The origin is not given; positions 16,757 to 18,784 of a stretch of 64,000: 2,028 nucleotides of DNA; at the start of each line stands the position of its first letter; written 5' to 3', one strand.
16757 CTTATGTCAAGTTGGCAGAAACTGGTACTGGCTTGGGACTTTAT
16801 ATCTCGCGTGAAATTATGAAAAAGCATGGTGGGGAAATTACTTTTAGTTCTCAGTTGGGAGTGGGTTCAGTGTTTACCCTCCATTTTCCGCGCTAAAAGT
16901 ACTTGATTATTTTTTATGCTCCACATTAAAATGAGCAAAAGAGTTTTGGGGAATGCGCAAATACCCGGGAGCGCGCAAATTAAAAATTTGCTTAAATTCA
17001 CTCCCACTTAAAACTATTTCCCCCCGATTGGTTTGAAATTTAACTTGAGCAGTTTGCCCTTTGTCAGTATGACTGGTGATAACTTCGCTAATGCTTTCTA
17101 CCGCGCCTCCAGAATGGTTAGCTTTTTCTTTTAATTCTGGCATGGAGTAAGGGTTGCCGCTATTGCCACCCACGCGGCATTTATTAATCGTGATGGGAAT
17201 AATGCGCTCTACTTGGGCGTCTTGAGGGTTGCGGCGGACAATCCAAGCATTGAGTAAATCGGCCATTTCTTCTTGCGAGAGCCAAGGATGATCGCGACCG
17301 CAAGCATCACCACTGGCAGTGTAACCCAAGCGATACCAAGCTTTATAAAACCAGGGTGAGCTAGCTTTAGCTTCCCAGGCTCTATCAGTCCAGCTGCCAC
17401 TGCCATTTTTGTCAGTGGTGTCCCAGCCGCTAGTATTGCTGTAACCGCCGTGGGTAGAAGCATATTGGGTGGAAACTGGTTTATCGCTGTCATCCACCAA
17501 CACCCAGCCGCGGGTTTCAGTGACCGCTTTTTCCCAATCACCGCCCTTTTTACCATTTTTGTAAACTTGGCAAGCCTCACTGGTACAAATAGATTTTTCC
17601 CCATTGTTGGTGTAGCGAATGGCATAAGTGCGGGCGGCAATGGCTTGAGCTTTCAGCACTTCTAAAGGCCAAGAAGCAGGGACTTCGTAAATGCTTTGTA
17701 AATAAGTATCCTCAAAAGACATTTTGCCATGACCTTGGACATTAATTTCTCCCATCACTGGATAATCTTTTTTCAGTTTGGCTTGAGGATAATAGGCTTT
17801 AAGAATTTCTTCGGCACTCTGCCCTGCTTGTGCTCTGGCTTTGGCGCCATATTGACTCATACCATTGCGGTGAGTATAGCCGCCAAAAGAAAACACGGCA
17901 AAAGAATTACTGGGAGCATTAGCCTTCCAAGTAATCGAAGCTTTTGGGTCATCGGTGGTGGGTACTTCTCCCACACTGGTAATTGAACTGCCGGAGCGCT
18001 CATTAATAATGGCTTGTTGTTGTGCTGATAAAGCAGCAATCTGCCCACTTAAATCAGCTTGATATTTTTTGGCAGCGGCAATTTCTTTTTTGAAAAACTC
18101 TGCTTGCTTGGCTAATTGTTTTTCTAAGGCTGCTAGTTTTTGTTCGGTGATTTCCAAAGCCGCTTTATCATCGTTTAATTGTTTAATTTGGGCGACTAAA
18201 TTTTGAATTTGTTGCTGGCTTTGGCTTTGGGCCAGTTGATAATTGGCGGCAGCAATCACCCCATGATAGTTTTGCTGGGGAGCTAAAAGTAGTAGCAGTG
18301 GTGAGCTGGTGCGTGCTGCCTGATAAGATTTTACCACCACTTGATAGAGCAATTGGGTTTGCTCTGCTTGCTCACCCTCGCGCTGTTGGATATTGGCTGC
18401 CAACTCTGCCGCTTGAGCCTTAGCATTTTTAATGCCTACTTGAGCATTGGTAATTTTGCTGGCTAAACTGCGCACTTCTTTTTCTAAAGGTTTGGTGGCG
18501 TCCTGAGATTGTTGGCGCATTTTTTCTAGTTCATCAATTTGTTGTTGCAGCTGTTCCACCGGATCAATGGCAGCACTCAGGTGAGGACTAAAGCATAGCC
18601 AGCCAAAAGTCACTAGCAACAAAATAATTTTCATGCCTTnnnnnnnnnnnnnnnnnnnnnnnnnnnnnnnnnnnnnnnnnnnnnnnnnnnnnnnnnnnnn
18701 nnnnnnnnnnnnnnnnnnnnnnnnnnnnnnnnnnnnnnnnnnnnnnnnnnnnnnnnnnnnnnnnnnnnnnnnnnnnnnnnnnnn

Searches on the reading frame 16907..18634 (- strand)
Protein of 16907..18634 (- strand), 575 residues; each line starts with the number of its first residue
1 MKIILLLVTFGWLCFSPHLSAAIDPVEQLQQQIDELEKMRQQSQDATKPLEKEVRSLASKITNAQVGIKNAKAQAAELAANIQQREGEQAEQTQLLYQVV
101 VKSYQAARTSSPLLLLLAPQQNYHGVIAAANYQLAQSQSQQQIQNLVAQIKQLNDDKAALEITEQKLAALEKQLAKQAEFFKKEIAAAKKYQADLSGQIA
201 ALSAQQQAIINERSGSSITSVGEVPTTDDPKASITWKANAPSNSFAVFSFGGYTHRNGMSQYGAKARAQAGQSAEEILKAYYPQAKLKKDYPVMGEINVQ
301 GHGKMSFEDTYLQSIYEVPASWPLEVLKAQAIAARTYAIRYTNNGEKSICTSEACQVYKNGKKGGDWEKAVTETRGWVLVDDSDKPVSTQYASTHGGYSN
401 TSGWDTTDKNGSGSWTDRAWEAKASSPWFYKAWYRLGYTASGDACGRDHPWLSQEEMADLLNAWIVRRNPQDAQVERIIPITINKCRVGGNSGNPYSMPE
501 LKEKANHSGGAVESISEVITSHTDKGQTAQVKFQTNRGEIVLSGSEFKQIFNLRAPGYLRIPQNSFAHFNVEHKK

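Call 3: search_protein_families(library=pfam, proteins=[window:16907-18634:-], max_evalue=0.1)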
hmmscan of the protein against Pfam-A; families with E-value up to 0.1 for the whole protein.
window:16907-18634:- (575 aa): 6 families
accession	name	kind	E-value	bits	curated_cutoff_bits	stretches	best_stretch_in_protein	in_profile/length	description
PF08486.15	SpoIID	-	2.6e-16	60.5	23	1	316-380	23-96/97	Stage II sporulation protein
PF11932.13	DUF3450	-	4.5e-05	23.3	32.6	1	23-113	29-119/241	Protein of unknown function (DUF3450)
PF08614.16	ATG16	-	0.0073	16.9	33.7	1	24-98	81-155/200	Autophagy protein 16 (ATG16)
PF02090.21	SPAM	-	0.0087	16.4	35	1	133-213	11-91/142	Salmonella surface presentation of antigen gene type M protein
PF16471.10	JIP_LZII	-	0.0089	16.7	30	1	141-202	5-66/71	JNK-interacting protein leucine zipper II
PF17675.6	APG6_N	-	0.081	13.8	45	0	26-96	11-83/132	Apg6 coiled-coil region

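Call 4: search_protein_families(library=ncbifam, proteins=[window:16907-18634:-], max_evalue=0.1)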
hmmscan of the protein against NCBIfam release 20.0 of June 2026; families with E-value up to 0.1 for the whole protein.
window:16907-18634:- (575 aa): 9 families
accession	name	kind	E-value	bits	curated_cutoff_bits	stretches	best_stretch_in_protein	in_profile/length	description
TIGR02669.1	SpoIID_LytB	domain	5.8e-32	111.7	83.3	2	310-402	10-107/270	SpoIID/LytB domain-containing protein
TIGR02870.1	spore_II_D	equivalog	9.7e-18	64.4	234.75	2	317-402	85-191/338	stage II sporulation protein D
NF003034.1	PRK03918.1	equivalog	0.00017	19.7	700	1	18-212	218-406/878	DNA double-strand break repair ATPase Rad50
NF045487.1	ASRP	equivalog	0.00035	19.3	300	1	26-106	340-416/593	archaea-specific SMC-related protein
TIGR02169.1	SMC_prok_A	equivalog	0.00041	18.2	729.4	1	25-210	676-861/1165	chromosome segregation protein SMC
TIGR02168.1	SMC_prok_B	equivalog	0.003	15.4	567.35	1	26-209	688-873/1181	chromosome segregation protein SMC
NF047408.1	SA0632_fam_LP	equivalog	0.0067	16.1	70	1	27-69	25-67/68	SA0632 family lipoprotein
NF043058.1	T4SS_LegC2C7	subfamily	0.016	14.2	350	1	138-208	94-161/348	LegC2/C7 family Dot/Icm T4SS effector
TIGR04523.1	Mplasa_alph_rch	subfamily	0.02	12.9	270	0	28-87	215-349/745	helix-rich protein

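Call 18: find_homologous_proteins(query=window:16907-18634:-)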
Query window:16907-18634:- (575 aa): 3100 proteins with E <= 0.001 among 8000 candidates; the best 120 are listed.
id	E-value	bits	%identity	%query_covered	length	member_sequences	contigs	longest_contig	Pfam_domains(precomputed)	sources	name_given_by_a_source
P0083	0.0e+0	1286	100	100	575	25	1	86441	PF08486.16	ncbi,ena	-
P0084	5.8e-285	965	75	100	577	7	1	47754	PF08486.16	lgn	-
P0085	1.1e-260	884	68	100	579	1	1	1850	PF08486.16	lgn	-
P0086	1.3e-259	881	67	99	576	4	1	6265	PF08486.16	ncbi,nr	ncbi:hypothetical protein IJJ27_00685 [bacterium]|nr:hypothetical protein [bacterium]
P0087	1.7e-257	874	68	100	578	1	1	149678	PF08486.16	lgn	-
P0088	2.4e-254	863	68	99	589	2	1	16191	PF08486.16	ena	-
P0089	8.0e-253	858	68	99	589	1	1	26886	PF08486.16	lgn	-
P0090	2.8e-252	857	66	100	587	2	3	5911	PF08486.16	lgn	-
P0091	1.9e-251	854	67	99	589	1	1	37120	PF08486.16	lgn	-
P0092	4.8e-251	853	68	96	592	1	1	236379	PF08486.16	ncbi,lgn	-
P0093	1.9e-250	851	67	98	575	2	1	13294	PF08486.16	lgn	-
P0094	1.3e-249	848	68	96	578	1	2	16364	PF08486.16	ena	-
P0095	2.3e-249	847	65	100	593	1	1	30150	PF08486.16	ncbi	-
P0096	1.7e-246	838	67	96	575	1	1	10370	PF08486.16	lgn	-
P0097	3.3e-246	837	66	100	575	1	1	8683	PF08486.16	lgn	-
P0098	6.3e-244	829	65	97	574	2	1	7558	PF08486.16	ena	-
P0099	2.4e-243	827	65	98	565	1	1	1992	PF11932.14,PF08486.16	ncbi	-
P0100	1.2e-242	825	64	99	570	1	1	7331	PF11932.14,PF08486.16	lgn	-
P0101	8.9e-242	822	64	99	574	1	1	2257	PF11932.14,PF08486.16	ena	-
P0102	3.5e-241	820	64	99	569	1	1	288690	PF11932.14,PF08486.16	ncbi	-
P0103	4.1e-238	810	62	100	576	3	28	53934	PF08486.16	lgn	-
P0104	1.6e-237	808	64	100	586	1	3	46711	PF08486.16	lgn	-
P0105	1.1e-235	802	63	99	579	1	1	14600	PF08486.16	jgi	-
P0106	2.6e-235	801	62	100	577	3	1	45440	PF08486.16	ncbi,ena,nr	ncbi:SpoIID/LytB domain-containing protein [bacterium]|nr:SpoIID/LytB domain-containing protein [bac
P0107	5.7e-235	800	65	96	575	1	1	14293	PF08486.16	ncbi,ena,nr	ncbi:hypothetical protein IJJ12_01610 [bacterium]|nr:hypothetical protein [bacterium]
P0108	1.3e-234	798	63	99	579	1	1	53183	PF08486.16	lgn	-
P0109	1.3e-234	798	63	99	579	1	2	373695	PF08486.16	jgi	jgi:peptidoglycan hydrolase-like amidase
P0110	8.6e-233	792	63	100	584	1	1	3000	PF08486.16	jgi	jgi:peptidoglycan hydrolase-like amidase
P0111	9.1e-233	792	63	99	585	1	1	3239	PF08486.16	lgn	-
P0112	9.6e-233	792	62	99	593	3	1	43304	PF08486.16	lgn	-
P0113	3.9e-232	790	62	100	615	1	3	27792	PF08486.16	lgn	-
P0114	5.3e-232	790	62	99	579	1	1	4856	PF08486.16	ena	-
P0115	5.3e-232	790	62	99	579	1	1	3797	PF08486.16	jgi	-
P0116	6.5e-232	789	64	96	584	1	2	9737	PF08486.16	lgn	-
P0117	9.3e-232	789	62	99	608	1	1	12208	PF08486.16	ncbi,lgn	ncbi:MAG: SpoIID/LytB domain-containing protein [Patescibacteria group bacterium]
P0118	1.3e-231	788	63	98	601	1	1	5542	PF08486.16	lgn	-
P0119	1.5e-231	788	67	91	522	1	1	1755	PF08486.16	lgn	-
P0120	3.5e-231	787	63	96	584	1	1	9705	PF08486.16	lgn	-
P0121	3.7e-231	787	63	99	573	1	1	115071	PF08486.16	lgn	-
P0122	7.1e-231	786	64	96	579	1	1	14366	PF08486.16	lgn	-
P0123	8.5e-231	786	62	100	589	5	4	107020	PF08486.16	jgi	-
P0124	8.7e-231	786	62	100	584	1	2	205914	PF08486.16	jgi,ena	jgi:SpoIID/LytB domain protein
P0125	1.3e-230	785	63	98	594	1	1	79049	PF08486.16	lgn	-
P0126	1.7e-230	785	63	99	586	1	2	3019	PF08486.16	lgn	-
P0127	2.5e-229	781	63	97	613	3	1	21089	PF08486.16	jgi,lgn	jgi:SpoIID/LytB domain protein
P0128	2.7e-229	781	61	100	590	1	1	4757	PF08486.16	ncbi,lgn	-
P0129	8.4e-229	779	62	100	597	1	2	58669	PF08486.16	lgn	-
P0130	9.1e-229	779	63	97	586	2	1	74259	PF08486.16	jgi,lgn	-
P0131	1.4e-228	778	62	99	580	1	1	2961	PF08486.16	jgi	jgi:peptidoglycan hydrolase-like amidase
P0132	2.0e-228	778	63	96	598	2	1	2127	PF08486.16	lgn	-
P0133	2.2e-228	778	62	99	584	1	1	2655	PF08486.16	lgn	-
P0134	2.3e-228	778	62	100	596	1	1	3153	PF08486.16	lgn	-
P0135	2.4e-228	778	61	100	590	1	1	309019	PF08486.16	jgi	jgi:SpoIID/LytB domain protein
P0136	2.7e-228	778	64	96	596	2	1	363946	PF08486.16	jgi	jgi:SpoIID/LytB domain protein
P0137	4.8e-228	777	62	100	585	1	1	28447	PF08486.16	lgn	-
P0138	9.8e-228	776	64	96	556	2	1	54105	PF08486.16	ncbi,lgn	ncbi:MAG: SpoIID/LytB domain-containing protein [Candidatus Woesebacteria bacterium]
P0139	1.1e-227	776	63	99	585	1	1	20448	PF08486.16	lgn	-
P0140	1.2e-227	775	61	100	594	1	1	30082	PF08486.16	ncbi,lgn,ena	-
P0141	1.2e-227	775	61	100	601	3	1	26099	PF08486.16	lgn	-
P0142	1.3e-227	775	63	96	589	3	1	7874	PF08486.16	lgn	-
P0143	1.8e-227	775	61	100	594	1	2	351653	PF08486.16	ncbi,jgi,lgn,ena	jgi:peptidoglycan hydrolase-like amidase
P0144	2.8e-227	774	62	96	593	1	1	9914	PF08486.16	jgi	-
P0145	2.8e-227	774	63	100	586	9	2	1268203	PF08486.16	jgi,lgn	jgi:peptidoglycan hydrolase-like amidase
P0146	3.2e-227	774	63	99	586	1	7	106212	PF08486.16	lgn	-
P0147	3.3e-227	774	62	99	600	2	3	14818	PF08486.16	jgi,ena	-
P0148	4.2e-227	774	62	100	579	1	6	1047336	PF08486.16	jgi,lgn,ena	jgi:peptidoglycan hydrolase-like amidase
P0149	4.8e-227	773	62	97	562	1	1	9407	PF08486.16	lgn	-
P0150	8.6e-227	773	60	100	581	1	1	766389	PF08486.16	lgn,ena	-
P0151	8.8e-227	773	60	100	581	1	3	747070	PF08486.16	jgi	-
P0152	9.7e-227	772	62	99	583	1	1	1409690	PF08486.16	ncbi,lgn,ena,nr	ncbi:MAG TPA: SpoIID/LytB domain-containing protein [Vitreimonas sp.]|nr:SpoIID/LytB domain-containi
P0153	9.7e-227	772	62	99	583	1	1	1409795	PF08486.16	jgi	-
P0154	1.6e-226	772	61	99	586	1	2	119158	PF08486.16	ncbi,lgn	-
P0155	1.9e-226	771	62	99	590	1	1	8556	PF08486.16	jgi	jgi:SpoIID/LytB domain protein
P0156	2.0e-226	771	63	99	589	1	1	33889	PF08486.16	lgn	-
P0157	3.0e-226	771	63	96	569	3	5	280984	PF08486.16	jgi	jgi:peptidoglycan hydrolase-like amidase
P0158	6.4e-226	770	62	99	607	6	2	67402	PF08486.16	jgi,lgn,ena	-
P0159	6.5e-226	770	62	98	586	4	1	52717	PF08486.16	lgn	-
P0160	8.6e-226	769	63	96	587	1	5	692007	PF08486.16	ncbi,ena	-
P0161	8.9e-226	769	61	99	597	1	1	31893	PF08486.16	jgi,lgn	-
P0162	1.2e-225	769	62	96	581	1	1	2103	PF08486.16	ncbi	-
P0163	2.2e-225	768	61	98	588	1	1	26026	PF08486.16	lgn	-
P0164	2.8e-225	768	63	96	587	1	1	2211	PF08486.16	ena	-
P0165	3.3e-225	767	63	96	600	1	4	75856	PF08486.16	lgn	-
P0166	5.2e-225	767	63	96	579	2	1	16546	PF08486.16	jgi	-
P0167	5.5e-225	767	62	100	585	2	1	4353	PF08486.16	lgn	-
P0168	6.1e-225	766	61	100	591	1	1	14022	PF08486.16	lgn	-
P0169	1.1e-224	766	60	100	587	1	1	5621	PF08486.16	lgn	-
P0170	1.1e-224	766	62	96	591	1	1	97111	PF08486.16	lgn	-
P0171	1.8e-224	765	62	96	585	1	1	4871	PF08486.16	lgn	-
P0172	2.1e-224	765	61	100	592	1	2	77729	PF08486.16,PF04108.18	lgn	-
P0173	2.5e-224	764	62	97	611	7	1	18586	PF08486.16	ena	-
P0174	2.7e-224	764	61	99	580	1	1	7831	PF08486.16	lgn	-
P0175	2.8e-224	764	62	100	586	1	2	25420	PF08486.16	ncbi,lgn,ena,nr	ncbi:hypothetical protein KBC89_00480 [Candidatus Woesebacteria bacterium]|nr:hypothetical protein [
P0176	2.9e-224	764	63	96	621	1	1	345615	PF08486.16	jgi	jgi:peptidoglycan hydrolase-like amidase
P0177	2.9e-224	764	62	96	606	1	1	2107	PF08486.16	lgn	-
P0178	4.6e-224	764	62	100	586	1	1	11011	PF08486.16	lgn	-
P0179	4.7e-224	764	62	96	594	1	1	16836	PF08486.16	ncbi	-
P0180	5.0e-224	763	62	97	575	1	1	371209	PF08486.16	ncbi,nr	ncbi:MAG: hypothetical protein AUK08_05090 [Candidatus Pacebacteria bacterium CG2_30_36_39]|nr:MAG: 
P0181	6.4e-224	763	61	100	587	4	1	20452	PF08486.16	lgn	-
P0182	7.3e-224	763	62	96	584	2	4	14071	PF08486.16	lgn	-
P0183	7.3e-224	763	64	96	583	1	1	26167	PF08486.16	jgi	jgi:peptidoglycan hydrolase-like amidase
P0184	7.5e-224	763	62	96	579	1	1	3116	PF08486.16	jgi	jgi:peptidoglycan hydrolase CwlO-like protein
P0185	8.5e-224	763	61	100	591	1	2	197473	PF08486.16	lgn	-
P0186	9.9e-224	762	61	97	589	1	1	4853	PF08486.16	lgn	-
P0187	1.1e-223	762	62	97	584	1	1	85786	PF08486.16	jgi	-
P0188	1.3e-223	762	62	97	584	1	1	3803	PF08486.16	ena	-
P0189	1.3e-223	762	61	99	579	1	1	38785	PF08486.16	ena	-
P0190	1.5e-223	762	59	100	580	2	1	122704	PF08486.16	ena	-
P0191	1.5e-223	762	64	96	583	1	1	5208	PF08486.16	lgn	-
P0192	1.5e-223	762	60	100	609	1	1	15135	PF08486.16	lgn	-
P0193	1.6e-223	762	63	97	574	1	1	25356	PF08486.16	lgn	-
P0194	2.1e-223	761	59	100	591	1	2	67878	PF08486.16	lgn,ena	-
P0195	2.7e-223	761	62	97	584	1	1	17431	PF08486.16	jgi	-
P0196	2.8e-223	761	60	99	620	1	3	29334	PF08486.16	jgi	-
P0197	2.9e-223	761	62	96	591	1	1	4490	PF08486.16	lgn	-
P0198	4.2e-223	760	63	96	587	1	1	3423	PF08486.16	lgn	-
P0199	4.4e-223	760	62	100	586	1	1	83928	PF08486.16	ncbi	-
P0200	7.0e-223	760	59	99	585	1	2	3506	PF08486.16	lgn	-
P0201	7.3e-223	760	60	100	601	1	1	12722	PF08486.16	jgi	-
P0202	9.1e-223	759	62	96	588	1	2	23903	PF08486.16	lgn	-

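Call 50: find_encoding_contigs(protein=P0145, flank=6000, max_places=3)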
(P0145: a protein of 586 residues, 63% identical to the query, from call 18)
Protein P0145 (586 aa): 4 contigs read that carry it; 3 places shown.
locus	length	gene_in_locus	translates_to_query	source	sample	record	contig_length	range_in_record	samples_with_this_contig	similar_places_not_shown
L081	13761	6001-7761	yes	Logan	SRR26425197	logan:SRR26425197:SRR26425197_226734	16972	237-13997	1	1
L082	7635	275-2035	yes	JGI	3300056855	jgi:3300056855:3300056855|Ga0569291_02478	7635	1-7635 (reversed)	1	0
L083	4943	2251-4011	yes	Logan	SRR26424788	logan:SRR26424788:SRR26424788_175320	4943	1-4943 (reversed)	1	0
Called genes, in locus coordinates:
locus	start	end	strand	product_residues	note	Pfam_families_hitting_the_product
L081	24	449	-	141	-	PF18895:T4SS_pilin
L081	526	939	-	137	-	PF18895:T4SS_pilin (weak)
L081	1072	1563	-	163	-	PF18895:T4SS_pilin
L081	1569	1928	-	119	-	PF18895:T4SS_pilin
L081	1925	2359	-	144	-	PF18895:T4SS_pilin (weak)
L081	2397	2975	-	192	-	-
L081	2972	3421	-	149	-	-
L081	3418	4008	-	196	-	-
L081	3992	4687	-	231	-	-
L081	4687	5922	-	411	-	-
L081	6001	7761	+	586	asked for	PF08486:SpoIID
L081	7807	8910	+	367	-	PF02463:SMC_N, PF13175:AAA_15, PF13476:AAA_23, PF13555:AAA_29 (weak), PF13304:AAA_21 (weak)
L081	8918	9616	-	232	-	-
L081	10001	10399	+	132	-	PF01850:PIN (weak)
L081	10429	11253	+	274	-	PF01256:Carb_kinase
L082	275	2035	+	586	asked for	PF08486:SpoIID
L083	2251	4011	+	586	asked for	PF08486:SpoIID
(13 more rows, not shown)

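Call 51: find_encoding_contigs(protein=P0152, flank=6000, max_places=2)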
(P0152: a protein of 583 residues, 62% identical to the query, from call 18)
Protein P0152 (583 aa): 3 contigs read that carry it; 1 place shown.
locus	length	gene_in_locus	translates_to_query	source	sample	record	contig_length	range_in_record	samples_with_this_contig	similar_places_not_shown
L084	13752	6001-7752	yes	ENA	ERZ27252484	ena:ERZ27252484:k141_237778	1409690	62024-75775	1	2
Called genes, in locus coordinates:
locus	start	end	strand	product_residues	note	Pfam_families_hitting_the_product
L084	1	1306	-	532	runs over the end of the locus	PF01547:SBP_bac_1 (weak)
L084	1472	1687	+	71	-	-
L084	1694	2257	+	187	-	PF00293:NUDIX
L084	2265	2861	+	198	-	-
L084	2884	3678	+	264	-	PF00696:AA_kinase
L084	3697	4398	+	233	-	PF01255:Prenyltransf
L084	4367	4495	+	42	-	-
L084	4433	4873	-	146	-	PF18895:T4SS_pilin (weak)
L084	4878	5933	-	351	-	-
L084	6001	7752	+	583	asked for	PF08486:SpoIID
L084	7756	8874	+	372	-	PF02463:SMC_N, PF13476:AAA_23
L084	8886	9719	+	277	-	PF01256:Carb_kinase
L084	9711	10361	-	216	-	PF00156:Pribosyltran (weak)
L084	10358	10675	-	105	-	PF18898:DUF5654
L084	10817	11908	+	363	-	PF02661:Fic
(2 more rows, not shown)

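Call 64: predict_structure(alignment_id=A4)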
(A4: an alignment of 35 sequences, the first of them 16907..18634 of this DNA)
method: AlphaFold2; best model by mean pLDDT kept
length: 575 residues; sequences in the alignment: 35
mean_pLDDT: 66.8   pTM: 0.46
mean pLDDT of the five models: 66.8, 65.1, 64.0, 63.1, 60.1
residues with pLDDT >= 90: 42; 70-90: 229; 50-70: 211; < 50: 93
segments of 3 or more residues with pLDDT < 50: 16-22, 210-227, 251-255, 352-355, 392-404, 431-444, 482-484, 487-492, 553-575
pLDDT, mean of each block of 10 residues (from residue 1): 75 56 63 76 72 67 68 71 68 63 59 54 56 63 70 74 73 73 72 63 55 38 46 64 66 54 83 89 87 88 86 79 90 89 83 53 83 93 85 47 54 59 63 37 52 75 82 73 48 63 82 76 59 80 69 33 26 25
secondary structure, 60 per line:
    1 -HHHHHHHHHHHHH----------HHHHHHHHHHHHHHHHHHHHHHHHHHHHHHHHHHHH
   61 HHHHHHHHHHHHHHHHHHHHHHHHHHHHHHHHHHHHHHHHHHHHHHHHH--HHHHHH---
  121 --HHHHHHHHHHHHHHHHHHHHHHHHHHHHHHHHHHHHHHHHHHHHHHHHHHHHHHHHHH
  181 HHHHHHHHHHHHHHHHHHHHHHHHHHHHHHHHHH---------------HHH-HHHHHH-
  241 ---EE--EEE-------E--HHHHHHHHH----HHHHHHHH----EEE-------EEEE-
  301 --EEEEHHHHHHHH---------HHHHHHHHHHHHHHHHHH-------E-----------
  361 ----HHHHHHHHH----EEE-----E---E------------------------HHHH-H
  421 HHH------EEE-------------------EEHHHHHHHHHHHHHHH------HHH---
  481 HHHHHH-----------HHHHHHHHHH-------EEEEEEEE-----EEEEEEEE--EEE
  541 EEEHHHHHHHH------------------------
elements in order: H2-14 H25-109 H112-117 H123-214 H234-239 E248-250 H261-269 H274-281 E286-288 E296-299 E303-306 H307-314 H324-341 H365-373 E378-380 H415-418 H420-423 E430-432 H454-468 H481-486 H498-507 E515-522 E528-535 E538-543 H544-551
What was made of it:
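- Tried and rejected: The AF2 model of the SpoIID protein was of low confidence (pLDDT 66.8, call 64).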

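Call 69: search_protein_families(library=pfam, alignment_id=A4, max_evalue=0.01)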
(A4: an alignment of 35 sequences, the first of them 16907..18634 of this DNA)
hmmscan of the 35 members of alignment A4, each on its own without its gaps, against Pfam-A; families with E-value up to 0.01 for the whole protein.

A. member 1, window:16907-18634:- (575 aa): 5 families
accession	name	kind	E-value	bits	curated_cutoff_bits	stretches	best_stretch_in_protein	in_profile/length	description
PF08486.15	SpoIID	-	2.6e-16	60.5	23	1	316-380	23-96/97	Stage II sporulation protein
PF11932.13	DUF3450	-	4.5e-05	23.3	32.6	1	23-113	29-119/241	Protein of unknown function (DUF3450)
PF08614.16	ATG16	-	0.0073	16.9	33.7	1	24-98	81-155/200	Autophagy protein 16 (ATG16)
PF02090.21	SPAM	-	0.0087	16.4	35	1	133-213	11-91/142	Salmonella surface presentation of antigen gene type M protein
PF16471.10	JIP_LZII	-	0.0089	16.7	30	1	141-202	5-66/71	JNK-interacting protein leucine zipper II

B. families by the number of members that match (of 35 scanned): 34 families (the first 25 are shown)
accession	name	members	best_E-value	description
PF08486.15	SpoIID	35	4.5e-18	Stage II sporulation protein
PF11932.13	DUF3450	11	1.1e-06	Protein of unknown function (DUF3450)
PF04108.17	ATG17_like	2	1.7e-05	Autophagy protein ATG17-like domain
PF06103.16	DUF948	2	0.00066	Bacterial protein of unknown function (DUF948)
PF13166.12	AAA_13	2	0.00092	AAA domain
PF08614.16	ATG16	2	0.0013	Autophagy protein 16 (ATG16)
PF24319.2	DUF7491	2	0.0016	Coiled-coil region of unknown function (DUF7491)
PF02090.21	SPAM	2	0.0045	Salmonella surface presentation of antigen gene type M protein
PF12795.12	MscS_porin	2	0.0058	Mechanosensitive ion channel porin domain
PF05377.16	FlaC_arch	2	0.009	Flagella accessory protein C (FlaC)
PF04513.17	Baculo_PEP_C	1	0.0002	Baculovirus polyhedron envelope protein, PEP, C terminus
PF20379.3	DUF6674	1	0.0004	Family of unknown function (DUF6674)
PF06009.19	Laminin_II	1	0.00058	Laminin Domain II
PF24627.1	PUMA_CC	1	0.0018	PUMA coiled-coil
PF25101.1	Spectrin_7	1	0.0027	Animal spectrin repeats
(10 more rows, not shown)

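Call 72: search_solved_structures(query=A4, max_evalue=1, show_alignments=0)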
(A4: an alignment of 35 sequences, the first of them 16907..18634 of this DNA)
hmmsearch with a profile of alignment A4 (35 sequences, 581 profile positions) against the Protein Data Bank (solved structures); distinct sequences matched with E-value up to 1: 39.
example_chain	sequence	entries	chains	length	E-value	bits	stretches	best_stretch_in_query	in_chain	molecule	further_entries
4rwr_A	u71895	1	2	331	8.9e-15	57.3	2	316-407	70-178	Stage II sporulation protein D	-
5i1t_A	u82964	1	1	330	7e-14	54.3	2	313-385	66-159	Stage II sporulation protein D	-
5txu_A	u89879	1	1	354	8e-14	54.1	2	313-385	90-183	Stage II sporulation protein D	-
8tzk_E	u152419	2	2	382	0.00084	21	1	9-209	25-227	Peptidase M23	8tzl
7muc_AF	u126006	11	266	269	0.012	17.2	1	24-110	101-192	DotF | IcmG (DotF)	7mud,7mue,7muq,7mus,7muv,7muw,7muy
9arw_A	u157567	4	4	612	0.02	16.5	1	29-198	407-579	Type III-B CRISPR-associated protein Cas10/Cmr2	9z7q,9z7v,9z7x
9dsm_A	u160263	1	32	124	0.035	15.7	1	25-106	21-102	Sjogren's Syndrome Nuclear Autoantigen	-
4zry_B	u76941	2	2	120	0.056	15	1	29-98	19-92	Keratin, type II cytoskeletal 1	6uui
7unf_a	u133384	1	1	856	0.11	14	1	94-208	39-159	V-type proton ATPase 116 kDa subunit a 4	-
9det_a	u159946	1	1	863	0.12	13.9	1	94-208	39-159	V-type proton ATPase 116 kDa subunit a 4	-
7m3p_A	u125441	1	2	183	0.15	13.6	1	23-71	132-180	Xrcc4-Spc110p(164-207)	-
3vem_A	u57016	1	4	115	0.16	13.5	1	39-108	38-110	Helicase protein MOM1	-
4xa6_A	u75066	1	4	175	0.16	13.5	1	37-121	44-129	Gp7-MYH7(1777-1855)-EB1 chimera protein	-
5aps_A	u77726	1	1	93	0.2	13.2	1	42-100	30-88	GENERAL CONTROL PROTEIN GCN4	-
4m7c_A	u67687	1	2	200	0.22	13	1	28-149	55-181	Telomeric repeat-binding factor 2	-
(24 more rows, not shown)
